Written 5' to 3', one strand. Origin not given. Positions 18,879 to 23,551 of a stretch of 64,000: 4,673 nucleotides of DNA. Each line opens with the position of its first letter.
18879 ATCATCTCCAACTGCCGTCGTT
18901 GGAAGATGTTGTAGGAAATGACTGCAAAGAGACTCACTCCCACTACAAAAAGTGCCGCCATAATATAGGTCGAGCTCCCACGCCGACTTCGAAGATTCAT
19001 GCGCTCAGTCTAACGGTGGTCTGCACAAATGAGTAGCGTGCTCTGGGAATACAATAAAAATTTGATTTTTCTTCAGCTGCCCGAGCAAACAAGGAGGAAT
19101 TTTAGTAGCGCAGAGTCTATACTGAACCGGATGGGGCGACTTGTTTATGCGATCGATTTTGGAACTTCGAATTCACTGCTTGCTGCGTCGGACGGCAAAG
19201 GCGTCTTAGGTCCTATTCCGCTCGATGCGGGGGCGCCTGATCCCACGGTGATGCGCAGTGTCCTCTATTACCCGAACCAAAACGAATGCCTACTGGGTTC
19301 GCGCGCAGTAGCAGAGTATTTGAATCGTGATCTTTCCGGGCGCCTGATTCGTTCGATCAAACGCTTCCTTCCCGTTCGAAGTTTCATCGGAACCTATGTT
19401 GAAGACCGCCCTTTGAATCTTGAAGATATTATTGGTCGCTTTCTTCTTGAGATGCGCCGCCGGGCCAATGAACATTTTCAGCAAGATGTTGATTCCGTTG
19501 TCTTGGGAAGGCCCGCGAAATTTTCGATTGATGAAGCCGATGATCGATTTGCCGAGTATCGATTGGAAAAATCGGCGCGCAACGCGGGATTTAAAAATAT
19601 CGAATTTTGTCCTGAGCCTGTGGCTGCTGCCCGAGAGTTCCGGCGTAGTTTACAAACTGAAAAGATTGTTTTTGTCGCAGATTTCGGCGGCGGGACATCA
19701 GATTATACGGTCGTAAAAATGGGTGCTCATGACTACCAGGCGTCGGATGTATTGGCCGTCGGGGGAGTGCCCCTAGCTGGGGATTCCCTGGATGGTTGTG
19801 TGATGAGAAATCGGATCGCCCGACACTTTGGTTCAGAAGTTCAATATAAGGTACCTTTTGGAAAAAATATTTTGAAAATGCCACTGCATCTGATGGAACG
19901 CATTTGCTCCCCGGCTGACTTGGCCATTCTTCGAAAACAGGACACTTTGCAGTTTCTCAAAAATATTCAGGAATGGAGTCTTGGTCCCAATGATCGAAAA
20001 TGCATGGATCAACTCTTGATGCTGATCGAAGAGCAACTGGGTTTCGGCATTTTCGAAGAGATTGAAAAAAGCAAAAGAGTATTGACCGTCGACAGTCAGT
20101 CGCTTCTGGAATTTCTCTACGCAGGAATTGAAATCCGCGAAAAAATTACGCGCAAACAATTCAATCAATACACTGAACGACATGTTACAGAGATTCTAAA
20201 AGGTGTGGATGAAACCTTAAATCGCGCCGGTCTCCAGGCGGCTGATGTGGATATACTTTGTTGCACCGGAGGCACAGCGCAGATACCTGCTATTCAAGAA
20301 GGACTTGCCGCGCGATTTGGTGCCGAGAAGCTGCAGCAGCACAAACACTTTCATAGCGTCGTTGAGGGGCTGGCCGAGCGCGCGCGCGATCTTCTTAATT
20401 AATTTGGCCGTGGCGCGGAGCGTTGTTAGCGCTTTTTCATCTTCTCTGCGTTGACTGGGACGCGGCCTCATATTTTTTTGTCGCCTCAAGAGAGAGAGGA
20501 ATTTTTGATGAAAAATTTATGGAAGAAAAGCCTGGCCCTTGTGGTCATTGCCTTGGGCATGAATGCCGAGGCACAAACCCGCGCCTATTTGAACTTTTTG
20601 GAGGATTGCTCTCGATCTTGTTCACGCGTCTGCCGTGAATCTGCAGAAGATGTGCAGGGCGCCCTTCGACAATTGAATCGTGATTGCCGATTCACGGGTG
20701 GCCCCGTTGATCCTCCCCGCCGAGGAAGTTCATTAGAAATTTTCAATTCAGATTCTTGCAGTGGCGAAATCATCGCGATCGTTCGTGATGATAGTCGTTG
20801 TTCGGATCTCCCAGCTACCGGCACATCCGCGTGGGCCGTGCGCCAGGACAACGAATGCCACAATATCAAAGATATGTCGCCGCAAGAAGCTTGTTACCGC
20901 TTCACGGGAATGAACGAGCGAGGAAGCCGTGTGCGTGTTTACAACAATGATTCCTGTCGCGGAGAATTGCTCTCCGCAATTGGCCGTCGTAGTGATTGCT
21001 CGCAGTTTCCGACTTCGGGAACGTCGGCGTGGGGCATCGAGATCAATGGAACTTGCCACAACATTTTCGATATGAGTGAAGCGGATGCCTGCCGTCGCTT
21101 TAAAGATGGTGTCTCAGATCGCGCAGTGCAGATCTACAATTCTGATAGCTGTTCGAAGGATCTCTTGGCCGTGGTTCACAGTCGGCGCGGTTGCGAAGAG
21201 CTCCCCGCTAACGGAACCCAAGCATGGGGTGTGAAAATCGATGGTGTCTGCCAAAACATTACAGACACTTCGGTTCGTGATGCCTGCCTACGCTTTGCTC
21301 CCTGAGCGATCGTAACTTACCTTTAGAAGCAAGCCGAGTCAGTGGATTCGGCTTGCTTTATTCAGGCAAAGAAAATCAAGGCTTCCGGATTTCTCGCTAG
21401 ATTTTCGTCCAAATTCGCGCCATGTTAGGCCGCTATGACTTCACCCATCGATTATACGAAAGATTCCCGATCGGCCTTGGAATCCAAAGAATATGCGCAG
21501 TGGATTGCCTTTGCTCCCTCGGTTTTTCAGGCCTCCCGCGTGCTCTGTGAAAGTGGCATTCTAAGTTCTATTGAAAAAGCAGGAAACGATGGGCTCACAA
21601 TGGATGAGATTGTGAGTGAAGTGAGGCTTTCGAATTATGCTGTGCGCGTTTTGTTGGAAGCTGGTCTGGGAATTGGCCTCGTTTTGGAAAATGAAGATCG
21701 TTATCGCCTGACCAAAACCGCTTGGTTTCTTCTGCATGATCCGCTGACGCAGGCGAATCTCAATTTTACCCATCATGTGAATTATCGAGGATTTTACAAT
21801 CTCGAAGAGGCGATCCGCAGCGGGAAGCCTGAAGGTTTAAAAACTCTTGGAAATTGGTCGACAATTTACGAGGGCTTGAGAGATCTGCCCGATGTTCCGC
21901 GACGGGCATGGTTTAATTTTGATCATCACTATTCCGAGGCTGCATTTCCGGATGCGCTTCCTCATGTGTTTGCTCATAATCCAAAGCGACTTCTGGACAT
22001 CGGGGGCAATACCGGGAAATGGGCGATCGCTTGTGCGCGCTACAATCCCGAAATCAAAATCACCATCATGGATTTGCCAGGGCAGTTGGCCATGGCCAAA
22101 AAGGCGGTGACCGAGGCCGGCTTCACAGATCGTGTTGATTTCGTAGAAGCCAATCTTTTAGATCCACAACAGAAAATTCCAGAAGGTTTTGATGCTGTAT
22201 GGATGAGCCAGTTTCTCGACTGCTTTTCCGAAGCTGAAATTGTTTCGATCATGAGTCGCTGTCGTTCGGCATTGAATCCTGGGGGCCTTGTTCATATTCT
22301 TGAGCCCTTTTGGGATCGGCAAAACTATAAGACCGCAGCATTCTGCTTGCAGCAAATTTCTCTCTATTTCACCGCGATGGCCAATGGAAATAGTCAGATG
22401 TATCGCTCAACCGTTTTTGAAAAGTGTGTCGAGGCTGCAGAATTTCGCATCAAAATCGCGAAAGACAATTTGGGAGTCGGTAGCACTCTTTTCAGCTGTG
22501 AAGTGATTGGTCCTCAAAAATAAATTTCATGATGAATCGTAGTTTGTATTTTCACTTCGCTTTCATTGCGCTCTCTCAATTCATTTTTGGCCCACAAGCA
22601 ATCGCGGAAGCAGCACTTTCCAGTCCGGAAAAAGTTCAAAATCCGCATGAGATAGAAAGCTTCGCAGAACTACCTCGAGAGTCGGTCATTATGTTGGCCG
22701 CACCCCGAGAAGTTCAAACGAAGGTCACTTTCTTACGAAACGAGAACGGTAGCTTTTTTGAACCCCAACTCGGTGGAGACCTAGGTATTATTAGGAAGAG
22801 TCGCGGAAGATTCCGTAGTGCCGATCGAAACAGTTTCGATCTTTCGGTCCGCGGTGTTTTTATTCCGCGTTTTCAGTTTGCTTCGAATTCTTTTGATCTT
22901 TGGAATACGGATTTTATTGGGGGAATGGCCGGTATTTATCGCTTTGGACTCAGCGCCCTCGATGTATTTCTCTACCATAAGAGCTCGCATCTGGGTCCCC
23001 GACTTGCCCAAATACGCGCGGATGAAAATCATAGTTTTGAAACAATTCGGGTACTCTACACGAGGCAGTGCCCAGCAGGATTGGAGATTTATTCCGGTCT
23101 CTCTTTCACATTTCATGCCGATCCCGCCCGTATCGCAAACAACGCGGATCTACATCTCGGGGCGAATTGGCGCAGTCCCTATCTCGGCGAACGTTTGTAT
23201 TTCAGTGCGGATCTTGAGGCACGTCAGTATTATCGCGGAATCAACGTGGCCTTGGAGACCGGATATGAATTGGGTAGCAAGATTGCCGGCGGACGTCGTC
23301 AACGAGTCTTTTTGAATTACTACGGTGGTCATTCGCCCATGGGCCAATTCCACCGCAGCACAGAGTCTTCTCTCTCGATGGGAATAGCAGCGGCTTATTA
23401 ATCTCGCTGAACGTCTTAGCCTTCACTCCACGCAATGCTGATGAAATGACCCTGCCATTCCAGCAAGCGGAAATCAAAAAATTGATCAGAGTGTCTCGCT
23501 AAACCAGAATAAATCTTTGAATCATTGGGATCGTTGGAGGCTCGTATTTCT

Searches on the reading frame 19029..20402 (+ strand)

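Call 5: search_protein_families(library=pfam, proteins=[window:19029-20402:+], max_evalue=0.001)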
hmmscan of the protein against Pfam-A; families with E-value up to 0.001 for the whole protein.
window:19029-20402:+ (457 aa): 2 families
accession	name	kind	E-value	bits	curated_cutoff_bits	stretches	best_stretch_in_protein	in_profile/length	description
PF00012.26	HSP70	-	3.9e-17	62.1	20.6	2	343-436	258-356/599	Hsp70 protein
PF06723.19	MreB_Mbl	-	6.2e-08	32.3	27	0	154-259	93-185/327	MreB/Mbl protein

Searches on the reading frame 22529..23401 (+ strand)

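Call 5: search_protein_families(library=pfam, proteins=[window:22529-23401:+], max_evalue=0.001)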
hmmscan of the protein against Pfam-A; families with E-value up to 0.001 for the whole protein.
window:22529-23401:+ (290 aa): 1 family
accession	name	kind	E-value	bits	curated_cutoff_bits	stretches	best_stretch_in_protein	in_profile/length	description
PF06727.17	DUF1207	-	6.5e-18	65.3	22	1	80-285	127-337/342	Protein of unknown function (DUF1207)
